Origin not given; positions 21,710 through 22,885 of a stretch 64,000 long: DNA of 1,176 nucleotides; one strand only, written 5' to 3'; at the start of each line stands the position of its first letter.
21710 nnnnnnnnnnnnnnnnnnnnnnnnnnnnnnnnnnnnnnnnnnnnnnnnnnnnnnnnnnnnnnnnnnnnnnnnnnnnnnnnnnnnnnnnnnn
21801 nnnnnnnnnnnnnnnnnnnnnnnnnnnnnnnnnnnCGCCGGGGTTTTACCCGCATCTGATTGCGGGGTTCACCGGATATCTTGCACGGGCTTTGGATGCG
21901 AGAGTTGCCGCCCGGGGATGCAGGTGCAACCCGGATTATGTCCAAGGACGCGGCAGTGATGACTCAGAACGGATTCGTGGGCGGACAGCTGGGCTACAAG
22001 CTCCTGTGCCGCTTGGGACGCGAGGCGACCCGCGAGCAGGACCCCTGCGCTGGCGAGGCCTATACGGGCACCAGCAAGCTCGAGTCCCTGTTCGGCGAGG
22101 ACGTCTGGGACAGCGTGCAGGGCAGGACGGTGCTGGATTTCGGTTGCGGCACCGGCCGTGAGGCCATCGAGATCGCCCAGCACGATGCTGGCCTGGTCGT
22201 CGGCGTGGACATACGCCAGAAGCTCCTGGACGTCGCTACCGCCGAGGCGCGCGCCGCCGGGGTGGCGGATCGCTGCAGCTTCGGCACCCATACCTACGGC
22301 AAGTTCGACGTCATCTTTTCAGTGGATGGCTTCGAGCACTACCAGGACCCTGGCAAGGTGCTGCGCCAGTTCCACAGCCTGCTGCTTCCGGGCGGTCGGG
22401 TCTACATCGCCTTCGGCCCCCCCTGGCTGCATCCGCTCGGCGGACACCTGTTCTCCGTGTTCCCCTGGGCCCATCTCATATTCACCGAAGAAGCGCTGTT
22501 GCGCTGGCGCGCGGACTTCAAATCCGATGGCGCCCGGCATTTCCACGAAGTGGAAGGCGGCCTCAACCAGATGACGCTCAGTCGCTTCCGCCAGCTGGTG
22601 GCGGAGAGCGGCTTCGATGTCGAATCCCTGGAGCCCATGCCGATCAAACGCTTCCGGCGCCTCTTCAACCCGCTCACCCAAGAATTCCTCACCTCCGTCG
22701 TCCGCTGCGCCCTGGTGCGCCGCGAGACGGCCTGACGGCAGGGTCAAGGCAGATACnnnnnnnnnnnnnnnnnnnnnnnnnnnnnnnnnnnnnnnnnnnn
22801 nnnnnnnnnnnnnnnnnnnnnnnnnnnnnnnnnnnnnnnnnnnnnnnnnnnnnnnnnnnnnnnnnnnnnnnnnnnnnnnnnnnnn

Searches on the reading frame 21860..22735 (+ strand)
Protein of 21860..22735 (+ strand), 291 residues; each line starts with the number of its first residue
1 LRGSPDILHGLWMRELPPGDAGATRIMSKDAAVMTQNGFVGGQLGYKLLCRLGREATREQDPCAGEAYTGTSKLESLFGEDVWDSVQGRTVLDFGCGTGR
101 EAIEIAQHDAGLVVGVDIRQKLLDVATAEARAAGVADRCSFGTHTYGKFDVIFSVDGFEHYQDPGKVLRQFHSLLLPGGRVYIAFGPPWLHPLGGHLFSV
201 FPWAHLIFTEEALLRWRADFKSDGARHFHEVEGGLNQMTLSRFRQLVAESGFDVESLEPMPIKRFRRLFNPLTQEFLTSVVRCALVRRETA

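Call 11: search_protein_families(library=pfam, proteins=[window:21860-22735:+])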
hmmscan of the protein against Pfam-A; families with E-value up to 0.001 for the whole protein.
window:21860-22735:+ (291 aa): 9 families
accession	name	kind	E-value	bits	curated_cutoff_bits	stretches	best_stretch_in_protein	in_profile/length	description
PF13489.12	Methyltransf_23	-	3.8e-16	59.7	27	1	87-256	22-163/164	Methyltransferase domain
PF08241.18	Methyltransf_11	-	1.4e-14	54.9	21.2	1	92-183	1-95/95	Methyltransferase domain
PF13847.12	Methyltransf_31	-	4.3e-14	52.9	27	1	88-184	4-110/145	Methyltransferase domain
PF13649.12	Methyltransf_25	-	4.6e-14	53.3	27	1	91-179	1-97/97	Methyltransferase domain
PF08242.18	Methyltransf_12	-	6.3e-13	49.7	30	1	92-181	1-98/98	Methyltransferase domain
PF01209.24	Ubie_methyltran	-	2.1e-06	27.7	20.1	1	81-183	41-151/233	ubiE/COQ5 methyltransferase family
PF08003.17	Methyltransf_9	-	2.2e-05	24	23.8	1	85-181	113-215/315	Protein of unknown function (DUF1698)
PF06325.19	PrmA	-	9.8e-05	22.4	22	1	87-153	161-231/296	Ribosomal protein L11 methyltransferase (PrmA)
PF02353.26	CMAS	-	0.00029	20.7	27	1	87-162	62-141/273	Mycolic acid cyclopropane synthetase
